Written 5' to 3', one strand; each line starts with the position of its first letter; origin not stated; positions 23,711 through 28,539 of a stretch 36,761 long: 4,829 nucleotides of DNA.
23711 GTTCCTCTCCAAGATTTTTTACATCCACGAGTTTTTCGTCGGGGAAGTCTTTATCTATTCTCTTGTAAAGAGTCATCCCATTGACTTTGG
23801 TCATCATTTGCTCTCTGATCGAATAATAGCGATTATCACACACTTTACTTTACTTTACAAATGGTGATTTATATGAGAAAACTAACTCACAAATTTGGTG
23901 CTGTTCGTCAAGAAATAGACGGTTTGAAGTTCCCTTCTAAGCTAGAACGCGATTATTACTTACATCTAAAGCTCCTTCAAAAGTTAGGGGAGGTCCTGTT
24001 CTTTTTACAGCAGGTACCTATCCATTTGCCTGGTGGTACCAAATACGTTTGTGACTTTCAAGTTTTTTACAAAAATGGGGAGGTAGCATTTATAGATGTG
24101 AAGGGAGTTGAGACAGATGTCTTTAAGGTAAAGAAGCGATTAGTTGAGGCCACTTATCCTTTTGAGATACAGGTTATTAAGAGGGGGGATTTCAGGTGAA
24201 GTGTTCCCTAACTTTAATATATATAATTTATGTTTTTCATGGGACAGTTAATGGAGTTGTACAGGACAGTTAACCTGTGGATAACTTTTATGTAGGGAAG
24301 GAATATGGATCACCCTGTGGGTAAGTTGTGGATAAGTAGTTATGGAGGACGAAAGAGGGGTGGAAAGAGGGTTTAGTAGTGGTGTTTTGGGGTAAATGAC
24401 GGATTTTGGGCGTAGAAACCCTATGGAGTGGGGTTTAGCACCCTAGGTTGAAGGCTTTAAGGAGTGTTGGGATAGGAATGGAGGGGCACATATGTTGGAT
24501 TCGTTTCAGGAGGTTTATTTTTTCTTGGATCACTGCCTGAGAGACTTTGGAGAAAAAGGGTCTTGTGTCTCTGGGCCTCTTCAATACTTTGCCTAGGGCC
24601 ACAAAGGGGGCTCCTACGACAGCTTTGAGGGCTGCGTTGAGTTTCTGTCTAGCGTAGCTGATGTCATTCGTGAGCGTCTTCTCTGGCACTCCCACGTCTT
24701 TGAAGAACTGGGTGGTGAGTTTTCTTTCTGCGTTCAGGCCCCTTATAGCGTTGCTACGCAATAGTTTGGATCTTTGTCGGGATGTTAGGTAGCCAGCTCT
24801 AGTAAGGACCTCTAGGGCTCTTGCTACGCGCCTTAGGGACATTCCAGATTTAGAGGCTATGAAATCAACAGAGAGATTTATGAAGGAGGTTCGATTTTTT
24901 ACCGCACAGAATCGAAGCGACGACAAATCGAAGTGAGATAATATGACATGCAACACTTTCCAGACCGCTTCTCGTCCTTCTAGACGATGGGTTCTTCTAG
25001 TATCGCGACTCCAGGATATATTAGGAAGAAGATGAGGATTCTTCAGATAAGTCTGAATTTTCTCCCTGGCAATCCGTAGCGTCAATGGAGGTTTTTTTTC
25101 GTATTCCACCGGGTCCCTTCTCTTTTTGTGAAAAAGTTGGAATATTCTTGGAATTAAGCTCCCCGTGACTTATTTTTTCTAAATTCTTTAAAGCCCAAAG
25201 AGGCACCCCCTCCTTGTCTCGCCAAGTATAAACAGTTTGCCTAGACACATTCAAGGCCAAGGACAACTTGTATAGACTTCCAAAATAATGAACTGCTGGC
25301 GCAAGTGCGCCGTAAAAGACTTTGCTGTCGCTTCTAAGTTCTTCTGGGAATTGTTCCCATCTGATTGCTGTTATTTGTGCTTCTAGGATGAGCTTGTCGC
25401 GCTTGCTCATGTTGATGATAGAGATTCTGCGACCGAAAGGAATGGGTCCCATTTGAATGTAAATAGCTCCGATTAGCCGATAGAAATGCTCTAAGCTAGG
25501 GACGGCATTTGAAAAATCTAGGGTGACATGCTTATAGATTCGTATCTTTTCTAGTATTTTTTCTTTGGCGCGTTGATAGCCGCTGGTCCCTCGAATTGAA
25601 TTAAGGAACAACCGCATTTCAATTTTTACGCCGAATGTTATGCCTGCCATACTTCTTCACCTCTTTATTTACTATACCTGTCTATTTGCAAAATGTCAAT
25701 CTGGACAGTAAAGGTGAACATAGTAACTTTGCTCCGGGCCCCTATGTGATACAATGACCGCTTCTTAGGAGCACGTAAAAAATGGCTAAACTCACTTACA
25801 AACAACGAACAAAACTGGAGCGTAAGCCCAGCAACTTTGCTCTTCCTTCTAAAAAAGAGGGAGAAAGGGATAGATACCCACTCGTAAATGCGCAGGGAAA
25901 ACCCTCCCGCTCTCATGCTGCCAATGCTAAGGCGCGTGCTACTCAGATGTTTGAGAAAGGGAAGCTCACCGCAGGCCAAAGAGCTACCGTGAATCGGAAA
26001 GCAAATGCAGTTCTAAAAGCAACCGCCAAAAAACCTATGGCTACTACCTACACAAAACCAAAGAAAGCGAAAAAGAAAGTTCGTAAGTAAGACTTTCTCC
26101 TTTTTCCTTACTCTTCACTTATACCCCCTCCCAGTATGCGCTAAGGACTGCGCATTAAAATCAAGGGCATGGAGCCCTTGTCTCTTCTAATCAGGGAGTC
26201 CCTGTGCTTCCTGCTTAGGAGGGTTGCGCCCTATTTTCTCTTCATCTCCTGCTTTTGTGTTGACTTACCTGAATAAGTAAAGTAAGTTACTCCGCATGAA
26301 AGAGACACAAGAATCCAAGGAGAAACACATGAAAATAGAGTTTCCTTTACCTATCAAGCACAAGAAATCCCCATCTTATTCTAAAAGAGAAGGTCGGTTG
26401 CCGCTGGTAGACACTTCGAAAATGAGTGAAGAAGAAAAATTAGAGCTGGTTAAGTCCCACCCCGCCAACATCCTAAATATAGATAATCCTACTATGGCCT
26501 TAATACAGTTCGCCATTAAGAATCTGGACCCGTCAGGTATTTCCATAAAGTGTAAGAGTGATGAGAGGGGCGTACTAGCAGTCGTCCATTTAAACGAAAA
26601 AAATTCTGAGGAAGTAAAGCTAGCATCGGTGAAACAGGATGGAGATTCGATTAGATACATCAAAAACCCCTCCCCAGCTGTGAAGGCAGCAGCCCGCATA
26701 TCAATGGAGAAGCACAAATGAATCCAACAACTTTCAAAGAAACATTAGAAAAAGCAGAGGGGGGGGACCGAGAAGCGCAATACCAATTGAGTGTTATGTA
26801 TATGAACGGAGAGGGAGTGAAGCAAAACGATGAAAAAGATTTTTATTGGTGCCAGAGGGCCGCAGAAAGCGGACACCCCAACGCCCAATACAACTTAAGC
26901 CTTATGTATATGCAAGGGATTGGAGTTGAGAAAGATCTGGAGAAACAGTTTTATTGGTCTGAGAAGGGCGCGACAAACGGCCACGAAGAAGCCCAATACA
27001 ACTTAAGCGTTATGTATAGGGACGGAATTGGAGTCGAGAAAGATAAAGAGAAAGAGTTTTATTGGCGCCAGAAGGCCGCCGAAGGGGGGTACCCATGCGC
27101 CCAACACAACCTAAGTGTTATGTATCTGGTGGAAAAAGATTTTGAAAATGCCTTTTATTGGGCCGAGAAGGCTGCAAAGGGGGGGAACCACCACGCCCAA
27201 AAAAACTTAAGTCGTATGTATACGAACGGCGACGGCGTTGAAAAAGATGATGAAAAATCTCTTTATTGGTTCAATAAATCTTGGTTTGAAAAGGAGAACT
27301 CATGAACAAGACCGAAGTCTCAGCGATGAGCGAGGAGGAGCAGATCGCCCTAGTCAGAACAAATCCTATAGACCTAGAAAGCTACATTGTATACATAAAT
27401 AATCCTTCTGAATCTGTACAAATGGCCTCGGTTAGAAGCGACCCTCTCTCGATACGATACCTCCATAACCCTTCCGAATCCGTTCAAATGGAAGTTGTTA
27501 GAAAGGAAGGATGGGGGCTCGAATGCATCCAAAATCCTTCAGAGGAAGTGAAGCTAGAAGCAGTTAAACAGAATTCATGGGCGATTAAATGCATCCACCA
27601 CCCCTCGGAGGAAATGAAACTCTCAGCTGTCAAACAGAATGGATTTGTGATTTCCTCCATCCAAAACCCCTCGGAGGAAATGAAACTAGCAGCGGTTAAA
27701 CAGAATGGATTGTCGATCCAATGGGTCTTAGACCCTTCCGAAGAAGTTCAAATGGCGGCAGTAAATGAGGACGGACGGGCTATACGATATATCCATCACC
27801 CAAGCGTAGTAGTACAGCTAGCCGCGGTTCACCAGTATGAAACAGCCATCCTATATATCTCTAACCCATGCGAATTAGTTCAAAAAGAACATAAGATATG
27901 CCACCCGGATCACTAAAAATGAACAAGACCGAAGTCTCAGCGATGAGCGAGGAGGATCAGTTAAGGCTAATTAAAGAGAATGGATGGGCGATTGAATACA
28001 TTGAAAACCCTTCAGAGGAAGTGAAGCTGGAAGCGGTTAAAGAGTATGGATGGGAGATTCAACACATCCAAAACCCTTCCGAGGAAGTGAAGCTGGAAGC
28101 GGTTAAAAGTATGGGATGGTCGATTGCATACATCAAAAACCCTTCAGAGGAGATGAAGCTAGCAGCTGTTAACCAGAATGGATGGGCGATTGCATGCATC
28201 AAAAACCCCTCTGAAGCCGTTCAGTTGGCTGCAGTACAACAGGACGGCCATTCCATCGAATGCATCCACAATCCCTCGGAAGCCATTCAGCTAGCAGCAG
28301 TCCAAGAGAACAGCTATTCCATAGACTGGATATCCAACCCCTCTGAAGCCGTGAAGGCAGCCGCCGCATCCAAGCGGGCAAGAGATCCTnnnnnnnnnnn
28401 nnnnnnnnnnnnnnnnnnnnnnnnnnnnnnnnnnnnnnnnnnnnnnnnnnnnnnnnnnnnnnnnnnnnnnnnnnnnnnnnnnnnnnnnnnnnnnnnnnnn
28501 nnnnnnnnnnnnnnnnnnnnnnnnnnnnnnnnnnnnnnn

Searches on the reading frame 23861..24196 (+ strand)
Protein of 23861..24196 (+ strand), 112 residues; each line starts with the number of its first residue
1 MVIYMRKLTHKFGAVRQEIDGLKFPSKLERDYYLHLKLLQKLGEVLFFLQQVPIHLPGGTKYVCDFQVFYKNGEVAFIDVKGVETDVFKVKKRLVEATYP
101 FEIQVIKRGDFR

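Call 28: search_protein_families(library=pfam, proteins=[window:23861-24196:+], max_evalue=0.01)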
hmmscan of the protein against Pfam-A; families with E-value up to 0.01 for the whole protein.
window:23861-24196:+ (112 aa): 1 family
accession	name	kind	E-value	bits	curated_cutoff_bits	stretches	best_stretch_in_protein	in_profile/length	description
PF06356.17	DUF1064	-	1.8e-14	54.6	24.7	1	10-100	2-102/117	Protein of unknown function (DUF1064)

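Call 29: search_protein_families(library=phrogs, proteins=[window:23861-24196:+], max_evalue=0.001)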
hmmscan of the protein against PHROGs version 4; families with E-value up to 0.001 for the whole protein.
window:23861-24196:+ (112 aa): 1 family
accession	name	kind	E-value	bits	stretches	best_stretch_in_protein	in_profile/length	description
phrog_190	-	DNA, RNA and nucleotide metabolism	1.5e-28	101.1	1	9-107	175-282/338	Holliday junction resolvase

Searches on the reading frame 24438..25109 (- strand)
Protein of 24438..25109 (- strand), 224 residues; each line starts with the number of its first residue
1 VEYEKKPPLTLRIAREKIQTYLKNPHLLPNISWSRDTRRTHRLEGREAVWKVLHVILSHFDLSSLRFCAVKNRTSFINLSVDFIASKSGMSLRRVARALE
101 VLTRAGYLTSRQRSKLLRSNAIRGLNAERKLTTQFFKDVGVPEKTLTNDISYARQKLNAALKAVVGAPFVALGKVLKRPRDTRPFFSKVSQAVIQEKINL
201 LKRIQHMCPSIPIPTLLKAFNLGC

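Call 28: search_protein_families(library=pfam, proteins=[window:24438-25109:-], max_evalue=0.01)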
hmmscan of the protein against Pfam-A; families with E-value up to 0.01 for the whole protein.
window:24438-25109:- (224 aa): 2 families
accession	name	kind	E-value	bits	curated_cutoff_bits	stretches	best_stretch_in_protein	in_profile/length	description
PF13730.12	HTH_36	-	2.3e-05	24.5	25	1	71-108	20-55/55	Helix-turn-helix domain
PF13545.12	HTH_Crp_2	-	0.0032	17.8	27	1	72-114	15-59/70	Crp-like helix-turn-helix domain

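Call 29: search_protein_families(library=phrogs, proteins=[window:24438-25109:-], max_evalue=0.001)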
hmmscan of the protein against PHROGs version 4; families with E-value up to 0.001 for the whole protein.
window:24438-25109:- (224 aa): 0 families

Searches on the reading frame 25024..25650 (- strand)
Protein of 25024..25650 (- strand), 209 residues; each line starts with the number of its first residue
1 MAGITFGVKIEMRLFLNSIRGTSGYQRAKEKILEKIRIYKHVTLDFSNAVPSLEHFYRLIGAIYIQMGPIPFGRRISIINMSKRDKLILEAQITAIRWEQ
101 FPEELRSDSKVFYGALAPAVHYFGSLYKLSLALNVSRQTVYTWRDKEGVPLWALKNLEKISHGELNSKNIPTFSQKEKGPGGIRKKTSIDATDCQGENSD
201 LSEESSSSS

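Call 28: search_protein_families(library=pfam, proteins=[window:25024-25650:-], max_evalue=0.01)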
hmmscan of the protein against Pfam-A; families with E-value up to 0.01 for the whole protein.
window:25024-25650:- (209 aa): 2 families
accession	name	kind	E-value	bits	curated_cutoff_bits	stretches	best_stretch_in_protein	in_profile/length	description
PF14549.12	P22_Cro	-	5.2e-06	26.6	30.2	1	119-168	5-52/60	DNA-binding transcriptional regulator Cro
PF15943.11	YdaS_toxin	-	0.00036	20.7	30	1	118-166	3-52/65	Bacterial toxin YdaS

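Call 29: search_protein_families(library=phrogs, proteins=[window:25024-25650:-], max_evalue=0.001)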
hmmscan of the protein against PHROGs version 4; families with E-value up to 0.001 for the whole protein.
window:25024-25650:- (209 aa): 1 family
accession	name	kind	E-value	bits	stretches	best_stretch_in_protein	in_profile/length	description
phrog_409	-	transcription regulation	8.9e-06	27.3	1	119-179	20-80/127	transcriptional regulator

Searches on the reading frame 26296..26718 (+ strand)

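Call 28: search_protein_families(library=pfam, proteins=[window:26296-26718:+], max_evalue=0.01)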
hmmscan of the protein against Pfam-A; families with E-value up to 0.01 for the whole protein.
window:26296-26718:+ (141 aa): 0 families

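Call 29: search_protein_families(library=phrogs, proteins=[window:26296-26718:+], max_evalue=0.001)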
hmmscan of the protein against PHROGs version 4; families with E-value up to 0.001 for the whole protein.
window:26296-26718:+ (141 aa): 2 families
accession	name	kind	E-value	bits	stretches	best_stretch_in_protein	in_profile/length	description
phrog_17056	-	unknown function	5.7e-10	40.1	1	39-134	267-346/420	-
phrog_5925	-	unknown function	3.8e-08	34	1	41-87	106-149/228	-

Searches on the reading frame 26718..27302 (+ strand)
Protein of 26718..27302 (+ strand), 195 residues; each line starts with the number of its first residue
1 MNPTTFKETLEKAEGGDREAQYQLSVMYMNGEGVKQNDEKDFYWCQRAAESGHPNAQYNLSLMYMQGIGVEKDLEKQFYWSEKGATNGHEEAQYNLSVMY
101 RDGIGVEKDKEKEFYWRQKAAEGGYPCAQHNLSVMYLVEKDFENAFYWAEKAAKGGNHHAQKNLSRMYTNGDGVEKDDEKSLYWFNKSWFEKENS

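Call 28: search_protein_families(library=pfam, proteins=[window:26718-27302:+], max_evalue=0.01)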
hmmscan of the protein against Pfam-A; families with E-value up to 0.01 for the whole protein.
window:26718-27302:+ (195 aa): 2 families
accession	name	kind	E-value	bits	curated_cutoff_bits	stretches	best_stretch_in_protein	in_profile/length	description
PF08238.18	Sel1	-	1.3e-41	139.9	30.7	5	19-53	2-36/36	Sel1 repeat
PF23310.1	TPR_27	-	5.4e-06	26.5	27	0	42-70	49-77/110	Plant tetratrico peptide repeats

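Call 29: search_protein_families(library=phrogs, proteins=[window:26718-27302:+], max_evalue=0.001)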
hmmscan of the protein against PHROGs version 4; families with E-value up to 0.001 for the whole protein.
window:26718-27302:+ (195 aa): 2 families
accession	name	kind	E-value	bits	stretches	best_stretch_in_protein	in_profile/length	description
phrog_8741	-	unknown function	3.5e-48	165.7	2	11-137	103-229/380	-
phrog_35683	-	unknown function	2.5e-05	24.3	0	83-122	60-99/471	-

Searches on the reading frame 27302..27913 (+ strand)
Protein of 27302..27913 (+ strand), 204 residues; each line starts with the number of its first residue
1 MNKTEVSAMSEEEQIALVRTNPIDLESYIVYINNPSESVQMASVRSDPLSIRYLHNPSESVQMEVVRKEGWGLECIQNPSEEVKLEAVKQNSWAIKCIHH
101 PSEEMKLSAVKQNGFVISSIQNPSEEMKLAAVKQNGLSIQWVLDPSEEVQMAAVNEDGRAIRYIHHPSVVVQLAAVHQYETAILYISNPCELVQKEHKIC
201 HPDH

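Call 28: search_protein_families(library=pfam, proteins=[window:27302-27913:+], max_evalue=0.01)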
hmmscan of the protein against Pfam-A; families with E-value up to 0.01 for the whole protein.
window:27302-27913:+ (204 aa): 3 families
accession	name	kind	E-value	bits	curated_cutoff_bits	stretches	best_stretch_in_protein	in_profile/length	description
PF13475.11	DUF4116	-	5e-12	45.6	24.9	0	81-119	2-43/49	Domain of unknown function (DUF4116)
PF02985.28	HEAT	-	0.0017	18.9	23.5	0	140-154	7-21/31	HEAT repeat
PF10971.13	DUF2773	-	0.0046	17.5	25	0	16-64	9-59/81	Protein of unknown function (DUF2773)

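Call 29: search_protein_families(library=phrogs, proteins=[window:27302-27913:+], max_evalue=0.001)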
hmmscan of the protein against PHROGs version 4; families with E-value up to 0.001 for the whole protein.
window:27302-27913:+ (204 aa): 4 families
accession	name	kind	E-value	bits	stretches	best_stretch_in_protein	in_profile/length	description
phrog_5925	-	unknown function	8e-49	167.1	2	77-191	60-175/228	-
phrog_17056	-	unknown function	1.2e-40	141.2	2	75-194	245-364/420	-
phrog_25923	-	unknown function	1.7e-28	100.9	4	73-133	264-324/366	-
phrog_35305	-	unknown function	3.4e-14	54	1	47-91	91-135/195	-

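Call 45: search_dna_similar(query=window:27302-27913:+, collection=phages, mode=protein, max_evalue=0.00001, max_rows=15)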
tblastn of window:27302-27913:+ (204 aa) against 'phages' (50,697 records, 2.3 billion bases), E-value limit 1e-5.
Records with a match: 8; places in all: 72; records where one place covers at least 80% of the query: 4.
Best place of each record, by identity: <60% 8.
By first word of the organism name: Agrobacterium 2; Salicola 1; Caudoviricetes 1; Bacillus 1; Lactobacillus 1; Pseudoalteromonas 1; Bacteriophage 1.
By host as written in the record: Agrobacterium tumefaciens C58 2; - 2; Salicola sp. PV4 1; Bacillus sp 1; Lactobacillus casei BL23 1; Pseudoaltermonas tunicata SMS2 1.
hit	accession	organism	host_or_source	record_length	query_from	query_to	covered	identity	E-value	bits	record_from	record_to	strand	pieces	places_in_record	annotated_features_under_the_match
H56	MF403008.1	Agrobacterium phage Atu_ph07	Agrobacterium tumefaciens C58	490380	3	196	95%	41.0%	4e-12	139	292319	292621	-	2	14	hypothetical protein (x2)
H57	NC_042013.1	Agrobacterium phage Atu_ph07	Agrobacterium tumefaciens C58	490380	3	196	95%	41.0%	4e-12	139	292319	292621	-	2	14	hypothetical protein (x2)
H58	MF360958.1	Salicola phage SCTP-2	Salicola sp. PV4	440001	5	196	94%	40.6%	4e-40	150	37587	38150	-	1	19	45: hypothetical protein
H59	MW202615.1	Caudoviricetes sp.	Manatee Spring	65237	31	193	80%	33.7%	4e-20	93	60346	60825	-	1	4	hypothetical protein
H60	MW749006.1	Bacillus phage vB_BspM_AgentSmith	Bacillus sp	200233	9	189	89%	26.7%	6e-12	69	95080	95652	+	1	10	putative conjugal transfer protein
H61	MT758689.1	Lactobacillus phage Lbab1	Lactobacillus casei BL23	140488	44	150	52%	43.7%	1e-8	112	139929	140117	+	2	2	hypothetical protein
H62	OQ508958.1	Pseudoalteromonas phage vB_PtuP_Slicky01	Pseudoaltermonas tunicata SMS2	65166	63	188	62%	34.1%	3e-14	76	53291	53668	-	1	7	hypothetical protein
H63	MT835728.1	Bacteriophage sp.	human fecal samples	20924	56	196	69%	28.4%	7e-9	61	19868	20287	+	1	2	record has no annotation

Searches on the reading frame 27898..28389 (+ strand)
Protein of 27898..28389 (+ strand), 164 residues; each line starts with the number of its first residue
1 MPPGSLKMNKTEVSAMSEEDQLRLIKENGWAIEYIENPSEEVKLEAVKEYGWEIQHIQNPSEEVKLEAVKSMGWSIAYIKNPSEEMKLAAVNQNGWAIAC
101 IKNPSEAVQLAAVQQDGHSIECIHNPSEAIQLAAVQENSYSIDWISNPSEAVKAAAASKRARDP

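Call 28: search_protein_families(library=pfam, proteins=[window:27898-28389:+], max_evalue=0.01)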
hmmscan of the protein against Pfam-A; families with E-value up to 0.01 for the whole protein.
window:27898-28389:+ (164 aa): 3 families
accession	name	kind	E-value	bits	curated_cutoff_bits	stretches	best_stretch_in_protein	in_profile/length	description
PF13475.11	DUF4116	-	3.5e-11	42.9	24.9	0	22-57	6-44/49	Domain of unknown function (DUF4116)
PF07509.16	DUF1523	-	0.0006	19.7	23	0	38-72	111-145/176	Protein of unknown function (DUF1523)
PF13646.12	HEAT_2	-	0.0034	18.1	27.7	0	55-113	6-52/88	HEAT repeats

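Call 29: search_protein_families(library=phrogs, proteins=[window:27898-28389:+], max_evalue=0.001)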
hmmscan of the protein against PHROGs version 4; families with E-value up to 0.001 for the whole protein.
window:27898-28389:+ (164 aa): 6 families
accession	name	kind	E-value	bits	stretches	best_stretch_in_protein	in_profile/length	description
phrog_17056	-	unknown function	1.7e-37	130.8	1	12-159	245-392/420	-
phrog_5925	-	unknown function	2.6e-36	126.2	2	11-123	57-170/228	-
phrog_25923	-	unknown function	4.9e-21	76.3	2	23-102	225-312/366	-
phrog_35305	-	unknown function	4e-14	53.8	0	74-114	93-133/195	-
phrog_15118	-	DNA, RNA and nucleotide metabolism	0.00058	21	0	44-92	44-92/131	HTH DNA binding protein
phrog_31839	-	unknown function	0.00087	19.2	0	25-121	219-327/421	-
